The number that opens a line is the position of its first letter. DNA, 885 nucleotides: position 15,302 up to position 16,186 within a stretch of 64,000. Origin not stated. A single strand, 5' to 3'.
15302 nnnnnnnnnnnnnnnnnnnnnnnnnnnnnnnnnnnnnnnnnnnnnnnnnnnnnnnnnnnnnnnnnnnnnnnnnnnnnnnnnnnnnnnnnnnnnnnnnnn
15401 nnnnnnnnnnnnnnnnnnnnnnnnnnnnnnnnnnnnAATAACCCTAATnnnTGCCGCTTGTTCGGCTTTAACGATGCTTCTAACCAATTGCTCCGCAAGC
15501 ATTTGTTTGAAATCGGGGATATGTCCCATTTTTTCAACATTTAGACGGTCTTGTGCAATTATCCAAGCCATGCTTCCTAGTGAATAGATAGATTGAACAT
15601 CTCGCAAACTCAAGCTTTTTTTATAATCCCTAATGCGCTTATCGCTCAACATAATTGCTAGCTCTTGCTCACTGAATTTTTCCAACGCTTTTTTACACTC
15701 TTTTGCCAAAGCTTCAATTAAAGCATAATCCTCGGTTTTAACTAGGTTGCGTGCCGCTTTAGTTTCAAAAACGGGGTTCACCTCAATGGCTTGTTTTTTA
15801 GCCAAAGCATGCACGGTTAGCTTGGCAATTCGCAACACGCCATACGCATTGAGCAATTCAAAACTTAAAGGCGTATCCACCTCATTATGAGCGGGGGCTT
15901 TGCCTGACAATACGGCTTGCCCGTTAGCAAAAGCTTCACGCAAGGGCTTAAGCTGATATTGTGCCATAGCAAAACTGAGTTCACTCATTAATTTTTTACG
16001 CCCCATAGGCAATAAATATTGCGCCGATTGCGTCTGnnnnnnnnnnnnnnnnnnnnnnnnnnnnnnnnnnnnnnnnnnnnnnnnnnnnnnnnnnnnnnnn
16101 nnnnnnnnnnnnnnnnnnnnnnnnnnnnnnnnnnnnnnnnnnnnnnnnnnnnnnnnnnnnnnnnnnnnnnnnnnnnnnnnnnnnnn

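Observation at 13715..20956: GltB-like glutamate synthase operon paired with a CysJ-type diflavin reductase instead of GltD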

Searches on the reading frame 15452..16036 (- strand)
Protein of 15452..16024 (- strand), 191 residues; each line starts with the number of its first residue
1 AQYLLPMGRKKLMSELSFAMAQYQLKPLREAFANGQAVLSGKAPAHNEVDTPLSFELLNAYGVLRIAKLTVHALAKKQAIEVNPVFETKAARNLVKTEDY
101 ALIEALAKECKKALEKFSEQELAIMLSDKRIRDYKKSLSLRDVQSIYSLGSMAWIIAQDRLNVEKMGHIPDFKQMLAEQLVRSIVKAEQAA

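Call 28: find_related_loci(query=A1, collection=genome_contigs, flank=10000)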
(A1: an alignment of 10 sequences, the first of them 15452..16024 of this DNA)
Query A1 (191 aa) in genome_contigs; peptide patterns used: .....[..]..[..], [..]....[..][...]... (x = any residue, [..] = any of these).
211 stretches matched a pattern; 187 encode a relative of the query (tblastn E <= 1e-3); the best 80 are kept; 80 distinct loci.
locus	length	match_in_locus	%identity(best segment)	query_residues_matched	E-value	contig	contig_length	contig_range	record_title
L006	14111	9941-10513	80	1-191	6e-103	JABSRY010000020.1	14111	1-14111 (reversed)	MAG: Hyphomicrobiales bacterium isolate DT_98 DT-Rhizobiales-1_scaffold_20, whole genome shotgun sequence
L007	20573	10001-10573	76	1-191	7e-99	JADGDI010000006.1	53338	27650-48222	MAG: Hyphomicrobiales bacterium isolate BB6 NODE_6_length_53338_cov_4.862864, whole genome shotgun sequence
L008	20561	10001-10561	79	1-187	8e-98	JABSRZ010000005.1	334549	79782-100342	MAG: Hyphomicrobiales bacterium isolate DT_99 DT-Rhizobiales-2_scaffold_5, whole genome shotgun sequence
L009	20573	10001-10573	76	1-191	6e-98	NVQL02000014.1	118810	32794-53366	MAG: Alphaproteobacteria bacterium isolate NORP194 Contig_source1383C_453, whole genome shotgun sequence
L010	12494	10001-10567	77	3-191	1e-97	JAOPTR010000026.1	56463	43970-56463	MAG: Hyphomicrobiales bacterium isolate tPB_Alph1 H3element_contig_3643, whole genome shotgun sequence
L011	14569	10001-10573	66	1-191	9e-85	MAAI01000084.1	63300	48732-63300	Methylophaga sp. 41_12_T18 BD02T18_scaffold_154, whole genome shotgun sequence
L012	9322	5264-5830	66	4-191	1e-83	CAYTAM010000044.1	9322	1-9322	MAG TPA_asm: uncultured Methylophaga sp. isolate binchicken_co182_38 genome assembly, contig: NODE_3032_length_9322_cov_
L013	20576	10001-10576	64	1-191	3e-83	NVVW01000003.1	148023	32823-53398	MAG: Methylophaga sp. isolate NORP53 Contig_source1383C_283, whole genome shotgun sequence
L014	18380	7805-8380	65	1-191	1e-81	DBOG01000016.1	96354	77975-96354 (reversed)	MAG TPA_asm: Proteobacteria bacterium UBA652 UBA652_contig_908, whole genome shotgun sequence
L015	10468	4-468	70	35-189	4e-75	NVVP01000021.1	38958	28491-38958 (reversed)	MAG: Gammaproteobacteria bacterium isolate NORP60 Contig_source1383C_2316, whole genome shotgun sequence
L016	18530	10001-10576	61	1-191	8e-75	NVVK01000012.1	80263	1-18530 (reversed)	MAG: Methylophaga sp. isolate NORP65 Contig_source1382A_805, whole genome shotgun sequence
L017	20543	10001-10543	44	7-186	9e-44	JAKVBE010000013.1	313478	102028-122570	MAG: Lentisphaeria bacterium isolate ALOHA_ZT_20 ZT-Lentisphaeria-1_13, whole genome shotgun sequence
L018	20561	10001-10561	38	1-186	4e-35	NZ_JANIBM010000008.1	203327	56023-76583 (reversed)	Methylomonas aurea strain SURF-1 SURF1.00008, whole genome shotgun sequence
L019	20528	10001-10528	40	7-182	1e-34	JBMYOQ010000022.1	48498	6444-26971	MAG: Opitutales bacterium isolate ME_XS_2307_bin_39 ME_XS_2307_bin_39_23, whole genome shotgun sequence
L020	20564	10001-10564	39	1-186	6e-35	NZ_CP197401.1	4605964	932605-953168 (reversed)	Methylobacter sp. sgz302048 chromosome, complete genome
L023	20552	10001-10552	37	7-190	2e-34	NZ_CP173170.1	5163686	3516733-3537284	Methylotuvimicrobium sp. KM1 chromosome, complete genome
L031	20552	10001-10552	36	7-190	1e-33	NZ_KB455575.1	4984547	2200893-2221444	Methylotuvimicrobium buryatense 5G METBUDRAFT_scaffold1.2, whole genome shotgun sequence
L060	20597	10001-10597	36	1-191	6e-32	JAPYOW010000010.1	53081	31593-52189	MAG: Methylococcaceae bacterium isolate MOW.metabat2.37_sub MOW_417_length_53081_cov_57.873477, whole genome shotgun seq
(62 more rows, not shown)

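Call 32: find_homologous_proteins(query=L060:3081-4595:+, max_evalue=1e-30)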
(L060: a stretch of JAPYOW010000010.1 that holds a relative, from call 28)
Query L060:3081-4595:+ (505 aa): 8000 proteins with E <= 1e-30 among 8000 candidates; the best 120 are listed.
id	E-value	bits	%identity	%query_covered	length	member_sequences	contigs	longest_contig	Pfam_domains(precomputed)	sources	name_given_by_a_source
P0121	0.0e+0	1185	100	100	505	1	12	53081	PF01946.24,PF01266.31,PF01593.31,PF13450.13,PF14691.12,PF07992.21,PF00070.34,PF13738.13,PF03486.21,PF12831.14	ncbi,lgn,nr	ncbi:MAG: glutamate synthase small subunit [Methylococcales bacterium]|nr:glutamate synthase small s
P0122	0.0e+0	1184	100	100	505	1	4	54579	PF01946.24,PF01266.31,PF01593.31,PF13450.13,PF14691.12,PF07992.21,PF00070.34,PF13738.13,PF03486.21,PF12831.14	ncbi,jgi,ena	ncbi:MAG: glutamate synthase small subunit [Methylococcales bacterium]|jgi:NAD(P)H-dependent glutama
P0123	0.0e+0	1181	99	100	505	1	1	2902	PF01946.24,PF01266.31,PF01593.31,PF13450.13,PF14691.12,PF07992.21,PF00070.34,PF13738.13,PF03486.21,PF12831.14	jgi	-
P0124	0.0e+0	1181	99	100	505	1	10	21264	PF01946.24,PF01266.31,PF01593.31,PF13450.13,PF14691.12,PF07992.21,PF00070.34,PF13738.13,PF03486.21,PF12831.14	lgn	-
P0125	0.0e+0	1180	99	100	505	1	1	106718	PF01946.24,PF01266.31,PF01593.31,PF13450.13,PF14691.12,PF07992.21,PF00070.34,PF13738.13,PF03486.21,PF12831.14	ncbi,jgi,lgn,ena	-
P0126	0.0e+0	1177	99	100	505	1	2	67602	PF01946.24,PF01266.31,PF01593.31,PF13450.13,PF14691.12,PF07992.21,PF00070.34,PF13738.13,PF03486.21,PF12831.14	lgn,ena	-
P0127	0.0e+0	1176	99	100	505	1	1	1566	PF01946.24,PF01266.31,PF01593.31,PF13450.13,PF14691.12,PF00890.31,PF07992.21,PF00070.34,PF13738.13,PF03486.21,PF12831.14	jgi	-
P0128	0.0e+0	1062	89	99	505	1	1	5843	PF13241.13,PF13450.13,PF07992.21,PF00070.34,PF03486.21,PF01134.29,PF01494.26,PF12831.14,PF01266.31,PF01593.31,PF14691.12,PF13738.13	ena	-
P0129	0.0e+0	1059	89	99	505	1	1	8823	PF13241.13,PF13450.13,PF07992.21,PF00070.34,PF03486.21,PF01134.29,PF01494.26,PF12831.14,PF01946.24,PF01266.31,PF01593.31,PF14691.12,PF13738.13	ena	-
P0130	0.0e+0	1059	88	99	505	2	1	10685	PF13241.13,PF13450.13,PF07992.21,PF00070.34,PF03486.21,PF01134.29,PF12831.14,PF01266.31,PF01593.31,PF14691.12,PF00890.31,PF13738.13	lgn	-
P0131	0.0e+0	1049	100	89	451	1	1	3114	PF13450.13,PF07992.21,PF00070.34,PF03486.21,PF01134.29,PF01494.26,PF12831.14,PF01946.24,PF01266.31,PF01593.31,PF14691.12,PF13738.13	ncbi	ncbi:MAG: glutamate synthase small subunit, partial [Methylococcales bacterium]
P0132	0.0e+0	1044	87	99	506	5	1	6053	PF01266.31,PF01593.31,PF13450.13,PF14691.12,PF07992.21,PF00070.34,PF13738.13,PF03486.21,PF12831.14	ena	-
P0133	0.0e+0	1038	86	99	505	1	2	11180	PF01946.24,PF01593.31,PF13450.13,PF14691.12,PF07992.21,PF00070.34,PF13738.13,PF03486.21,PF01134.29,PF12831.14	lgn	-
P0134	0.0e+0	1032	87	99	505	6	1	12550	PF13241.13,PF13450.13,PF07992.21,PF00070.34,PF03486.21,PF01134.29,PF01494.26,PF12831.14,PF01266.31,PF01593.31,PF14691.12,PF13738.13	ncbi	-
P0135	0.0e+0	1021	84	100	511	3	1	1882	PF01266.31,PF01593.31,PF13450.13,PF14691.12,PF00890.31,PF07992.21,PF00070.34,PF13738.13,PF03486.21,PF01134.29,PF12831.14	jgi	jgi:NAD(P)H-dependent glutamate synthase small subunit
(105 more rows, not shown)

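Call 42: search_protein_families(library=pfam, proteins=[window:15452-16024:-], max_evalue=1)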
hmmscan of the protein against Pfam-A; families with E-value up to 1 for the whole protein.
window:15452-16024:- (191 aa): 2 families
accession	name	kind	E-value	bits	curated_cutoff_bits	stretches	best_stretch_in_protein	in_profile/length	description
PF16751.10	RsdA_SigD_bd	-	0.0045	17.7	26.7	1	99-128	8-37/46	Anti-sigma-D factor RsdA to sigma factor binding region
PF17211.8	VHL_C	-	0.13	12.5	22.4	0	92-103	12-23/49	VHL box domain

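Call 61: search_protein_representatives(alignment_id=A1)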
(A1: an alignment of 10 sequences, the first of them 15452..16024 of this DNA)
Query: 10 sequences, 196 profile positions. Proteins with E-value up to 0.001 (for the whole library): 92; up to 1e-10: 72; up to 1e-30: 22. The best 92 are listed.
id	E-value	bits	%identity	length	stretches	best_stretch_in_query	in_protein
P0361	1.8e-79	282.3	-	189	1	8-192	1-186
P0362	1.4e-77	276.2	-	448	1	1-196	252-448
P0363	3.3e-72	258.6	-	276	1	1-196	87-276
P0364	1.3e-55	204.4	-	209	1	1-146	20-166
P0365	7.4e-50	185.7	-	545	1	2-187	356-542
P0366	9.6e-49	182.1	-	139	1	58-191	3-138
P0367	2.1e-46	174.4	-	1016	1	5-180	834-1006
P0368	1.1e-42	162.3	-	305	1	2-185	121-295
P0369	8.8e-42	159.3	-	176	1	8-179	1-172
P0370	2.7e-41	157.8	-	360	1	2-191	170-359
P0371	9.6e-41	156.0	-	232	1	5-191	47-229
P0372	1.0e-40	155.9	-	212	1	6-179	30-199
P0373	1.5e-40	155.3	-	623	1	3-192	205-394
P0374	1.1e-39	152.5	-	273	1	6-179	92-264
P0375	2.1e-39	151.6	-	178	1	8-185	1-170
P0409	9.2e-17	77.7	-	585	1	20-168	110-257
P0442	4.6e-07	46.1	-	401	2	35-82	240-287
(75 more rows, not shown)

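Call 62: search_protein_families(library=pfam, proteins=[P0373, P0409, P0367, P0365, P0442], max_evalue=0.001)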
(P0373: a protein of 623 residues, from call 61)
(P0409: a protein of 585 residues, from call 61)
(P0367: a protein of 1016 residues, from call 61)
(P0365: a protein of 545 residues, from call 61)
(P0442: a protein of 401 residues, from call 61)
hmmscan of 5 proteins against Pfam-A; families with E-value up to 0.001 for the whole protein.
P0373 (623 aa): 2 families
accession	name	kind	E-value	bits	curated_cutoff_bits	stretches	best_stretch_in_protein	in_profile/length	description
PF01493.24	GXGXG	-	1.8e-45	155.3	32.5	1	1-149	39-187/190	GXGXG motif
PF00258.30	Flavodoxin_1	-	4.8e-28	98.5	25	1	441-572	1-143/143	Flavodoxin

P0409 (585 aa): 1 family
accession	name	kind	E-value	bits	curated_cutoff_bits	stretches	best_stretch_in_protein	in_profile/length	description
PF00258.30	Flavodoxin_1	-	1.4e-11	45.2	25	1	409-459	80-130/143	Flavodoxin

P0367 (1016 aa): 2 families
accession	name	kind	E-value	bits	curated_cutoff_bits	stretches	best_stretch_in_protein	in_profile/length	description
PF01645.23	Glu_synthase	-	4.1e-100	336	20.4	1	173-493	52-368/369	Conserved region in glutamate synthase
PF01493.24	GXGXG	-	2.3e-51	174.5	32.5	1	614-778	25-189/190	GXGXG motif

P0365 (545 aa): 1 family
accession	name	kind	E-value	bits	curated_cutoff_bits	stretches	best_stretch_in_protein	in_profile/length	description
PF01493.24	GXGXG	-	1.3e-50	172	32.5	1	130-301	16-187/190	GXGXG motif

P0442 (401 aa): 1 family
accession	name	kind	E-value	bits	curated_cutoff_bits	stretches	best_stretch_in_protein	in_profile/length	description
PF01493.24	GXGXG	-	8.6e-44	149.8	32.5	1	2-135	33-166/190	GXGXG motif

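Call 64: find_encoding_contigs(protein=P0373, flank=10000, max_places=3)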
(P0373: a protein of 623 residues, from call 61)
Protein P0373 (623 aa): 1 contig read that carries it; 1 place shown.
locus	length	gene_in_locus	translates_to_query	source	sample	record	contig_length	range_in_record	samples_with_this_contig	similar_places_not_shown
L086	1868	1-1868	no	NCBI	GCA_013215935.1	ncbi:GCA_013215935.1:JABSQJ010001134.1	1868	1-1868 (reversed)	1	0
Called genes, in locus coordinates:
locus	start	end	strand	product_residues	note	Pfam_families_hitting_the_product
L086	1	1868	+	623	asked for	PF01493:GXGXG, PF00258:Flavodoxin_1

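Call 69: predict_structure(alignment_id=A2)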
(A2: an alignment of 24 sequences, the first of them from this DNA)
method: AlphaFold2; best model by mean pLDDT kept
length: 195 residues; sequences in the alignment: 24
mean_pLDDT: 89.9   pTM: 0.82
mean pLDDT of the five models: 89.9, 87.9, 87.6, 85.1, 81.7
residues with pLDDT >= 90: 130; 70-90: 56; 50-70: 9; < 50: 0
segments of 3 or more residues with pLDDT < 50: none
pLDDT, mean of each block of 10 residues (from residue 1): 83 96 95 93 89 89 95 95 91 94 96 95 95 89 74 75 89 91 88 81
secondary structure, 60 per line:
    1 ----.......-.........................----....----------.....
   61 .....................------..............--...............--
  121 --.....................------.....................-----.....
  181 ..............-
elements in order: H5-11 H13-37 H42-45 H56-81 H88-101 H104-118 H123-143 H150-170 H176-194

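Call 77: search_solved_structures(query=L017:12689-17263:+, max_evalue=1e-50)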
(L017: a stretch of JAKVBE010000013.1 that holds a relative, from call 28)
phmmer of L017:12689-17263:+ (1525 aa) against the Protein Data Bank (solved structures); distinct sequences matched with E-value up to 1e-50: 5.
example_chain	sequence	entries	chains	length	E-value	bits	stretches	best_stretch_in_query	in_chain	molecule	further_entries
7mfm_G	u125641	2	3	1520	0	1632.7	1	14-1509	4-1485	Glutamate synthase (NADPH) large chain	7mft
6s6s_A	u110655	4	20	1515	0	1378.8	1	18-1503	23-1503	Glutamate synthase [NADPH] large chain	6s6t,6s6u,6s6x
1ea0_A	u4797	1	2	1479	0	1360.1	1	32-1503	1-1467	GLUTAMATE SYNTHASE [NADPH] LARGE CHAIN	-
2vdc_A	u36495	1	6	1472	0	1360.1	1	32-1503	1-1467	GLUTAMATE SYNTHASE [NADPH] LARGE CHAIN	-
1llw_A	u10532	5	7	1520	0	1302.2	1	32-1499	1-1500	Ferredoxin-dependent glutamate synthase | FERREDOXIN-DEPENDENT GLUTAMATE SYNTHASE 2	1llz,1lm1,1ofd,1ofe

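Call 102: search_dna_similar(query=window:15452-16024:-, collection=plasmids, mode=protein, max_evalue=0.001, max_rows=10)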
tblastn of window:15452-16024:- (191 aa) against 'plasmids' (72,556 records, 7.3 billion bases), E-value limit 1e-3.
Records with a match: 9; places in all: 9; records where one place covers at least 80% of the query: 9.
Best place of each record, by identity: <60% 9.
By first word of the organism name: Ketogulonicigenium 4; Shinella 2; Sinorhizobium 1; Neorhizobium 1; Tsukamurella 1.
By predicted mobility (MOB-suite, as given by PLSDB): non-mobilizable 5; conjugative 4.
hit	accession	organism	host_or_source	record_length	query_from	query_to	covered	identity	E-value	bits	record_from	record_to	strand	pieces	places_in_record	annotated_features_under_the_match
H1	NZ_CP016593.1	Ketogulonicigenium vulgare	cell culture,China: Zibo, Shandong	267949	9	179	90%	38.6%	2e-24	106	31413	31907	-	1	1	glutamate synthase-related protein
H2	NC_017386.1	Ketogulonicigenium vulgare WSH-001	-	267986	9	179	90%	38.6%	2e-24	106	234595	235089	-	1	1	glutamate synthase-related protein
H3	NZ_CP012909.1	Ketogulonicigenium vulgare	cell culture,Tianjin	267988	9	179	90%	38.6%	2e-24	106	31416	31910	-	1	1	glutamate synthase-related protein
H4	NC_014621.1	Ketogulonicigenium vulgare Y25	-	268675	9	179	90%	38.6%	2e-24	106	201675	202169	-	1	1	glutamate synthase-related protein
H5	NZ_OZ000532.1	Shinella sp. WSC3-e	-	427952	9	189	95%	35.9%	6e-28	116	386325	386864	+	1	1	glutamate synthase-related protein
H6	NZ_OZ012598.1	Shinella sp. WSD5-1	-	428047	9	189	95%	35.9%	6e-28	116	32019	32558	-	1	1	glutamate synthase-related protein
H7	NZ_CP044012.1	Sinorhizobium sp. BG8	Prosopis cineraria,pure bacterial ...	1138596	8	187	94%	36.1%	1e-25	109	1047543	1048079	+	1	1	none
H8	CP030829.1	Neorhizobium sp. NCHU2750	Rosa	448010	9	187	94%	35.8%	5e-28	116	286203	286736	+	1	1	gltB: glutamate synthase large subunit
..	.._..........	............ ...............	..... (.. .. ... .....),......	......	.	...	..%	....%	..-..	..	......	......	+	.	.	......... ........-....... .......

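Call 103: get_annotated_region(hit=H1, flank=9000)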
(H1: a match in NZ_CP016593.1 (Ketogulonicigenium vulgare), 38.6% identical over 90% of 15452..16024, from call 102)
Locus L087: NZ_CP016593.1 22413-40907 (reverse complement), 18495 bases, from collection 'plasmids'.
description: Ketogulonicigenium vulgare strain SKV plasmid pKvSKV1, complete sequence
organism: Ketogulonicigenium vulgare (NCBI taxid 92945)
taxonomy: Bacteria; Pseudomonadota; Alphaproteobacteria; Rhodobacterales; Roseobacteraceae; Ketogulonicigenium; Ketogulonicigenium vulgare
host: -; source: cell culture,China: Zibo, Shandong; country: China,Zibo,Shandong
typing (MOB-suite, as given by PLSDB): conjugative; replicon IncP; relaxase MOBP; mating-pair formation MPF_T
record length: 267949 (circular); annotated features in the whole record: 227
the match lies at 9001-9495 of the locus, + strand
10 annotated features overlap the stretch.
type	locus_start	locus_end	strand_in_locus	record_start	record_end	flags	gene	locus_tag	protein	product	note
CDS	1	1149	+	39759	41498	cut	-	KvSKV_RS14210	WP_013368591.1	PQQ-binding-like beta-propeller repeat protein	-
CDS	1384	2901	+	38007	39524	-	-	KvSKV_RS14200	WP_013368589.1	ABC-F family ATP-binding cassette domain-containing protein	-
CDS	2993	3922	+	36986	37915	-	-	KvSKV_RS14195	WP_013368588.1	pirin family protein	-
CDS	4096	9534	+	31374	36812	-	-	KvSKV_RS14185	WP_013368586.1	glutamate synthase-related protein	GO:0006537 - glutamate biosynthetic process [Evidence IEA]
CDS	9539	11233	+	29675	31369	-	-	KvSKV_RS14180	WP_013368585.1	sulfite reductase flavoprotein subunit alpha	-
CDS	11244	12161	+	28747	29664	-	-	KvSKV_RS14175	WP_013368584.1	hypothetical protein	-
CDS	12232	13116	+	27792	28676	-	-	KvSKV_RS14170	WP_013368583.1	AraC family transcriptional regulator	-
CDS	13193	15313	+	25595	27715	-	-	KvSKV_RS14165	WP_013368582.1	TonB-dependent siderophore receptor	GO:0015891 - siderophore transport [Evidence IEA]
CDS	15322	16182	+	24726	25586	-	-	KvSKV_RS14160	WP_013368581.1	iron-siderophore ABC transporter substrate-binding protein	GO:0015891 - siderophore transport [Evidence IEA]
CDS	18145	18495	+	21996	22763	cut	-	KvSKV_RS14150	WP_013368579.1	ATP-binding cassette domain-containing protein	-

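Call 104: get_annotated_region(hit=H9, flank=9000)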
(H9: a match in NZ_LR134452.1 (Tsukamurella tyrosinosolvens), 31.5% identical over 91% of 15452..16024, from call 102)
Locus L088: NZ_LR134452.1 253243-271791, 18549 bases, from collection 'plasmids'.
description: Tsukamurella tyrosinosolvens strain NCTC13231 plasmid 10, complete sequence
organism: Tsukamurella tyrosinosolvens (NCBI taxid 57704)
taxonomy: Bacteria; Actinomycetota; Actinomycetes; Mycobacteriales; Tsukamurellaceae; Tsukamurella; Tsukamurella tyrosinosolvens
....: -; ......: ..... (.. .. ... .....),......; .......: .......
typing (MOB-suite, as given by PLSDB): non-mobilizable
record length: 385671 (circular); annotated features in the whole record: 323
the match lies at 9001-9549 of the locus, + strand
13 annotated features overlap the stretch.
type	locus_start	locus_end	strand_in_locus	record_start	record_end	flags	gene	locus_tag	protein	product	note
CDS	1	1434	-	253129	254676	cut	-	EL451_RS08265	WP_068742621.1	helicase HerA-like domain-containing protein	-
CDS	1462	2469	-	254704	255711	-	-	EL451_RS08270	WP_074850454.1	pyridoxamine 5'-phosphate oxidase family protein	-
CDS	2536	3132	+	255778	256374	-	orn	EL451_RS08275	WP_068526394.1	oligoribonuclease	-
CDS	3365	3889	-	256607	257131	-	-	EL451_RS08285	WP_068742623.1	GNAT family N-acetyltransferase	-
CDS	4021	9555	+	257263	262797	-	-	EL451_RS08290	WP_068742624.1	glutamate synthase-related protein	GO:0006537 - glutamate biosynthetic process [Evidence IEA]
CDS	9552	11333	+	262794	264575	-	-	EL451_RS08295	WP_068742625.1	sulfite reductase subunit alpha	-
CDS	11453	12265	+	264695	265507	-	-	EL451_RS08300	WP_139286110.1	hypothetical protein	-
CDS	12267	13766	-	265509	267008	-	putP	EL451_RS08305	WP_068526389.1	sodium/proline symporter PutP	GO:0015824 - proline transport [Evidence IEA]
CDS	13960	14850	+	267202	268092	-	-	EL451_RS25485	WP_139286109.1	peptidase S1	-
CDS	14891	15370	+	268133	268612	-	-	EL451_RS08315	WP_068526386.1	nitroreductase family deazaflavin-dependent oxidoreductase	-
CDS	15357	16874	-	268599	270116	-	-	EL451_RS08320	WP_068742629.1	PH domain-containing protein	-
CDS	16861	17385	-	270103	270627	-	-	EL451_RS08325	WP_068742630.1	PH domain-containing protein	-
CDS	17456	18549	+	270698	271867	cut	-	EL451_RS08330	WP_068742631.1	acyl-CoA dehydrogenase family protein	-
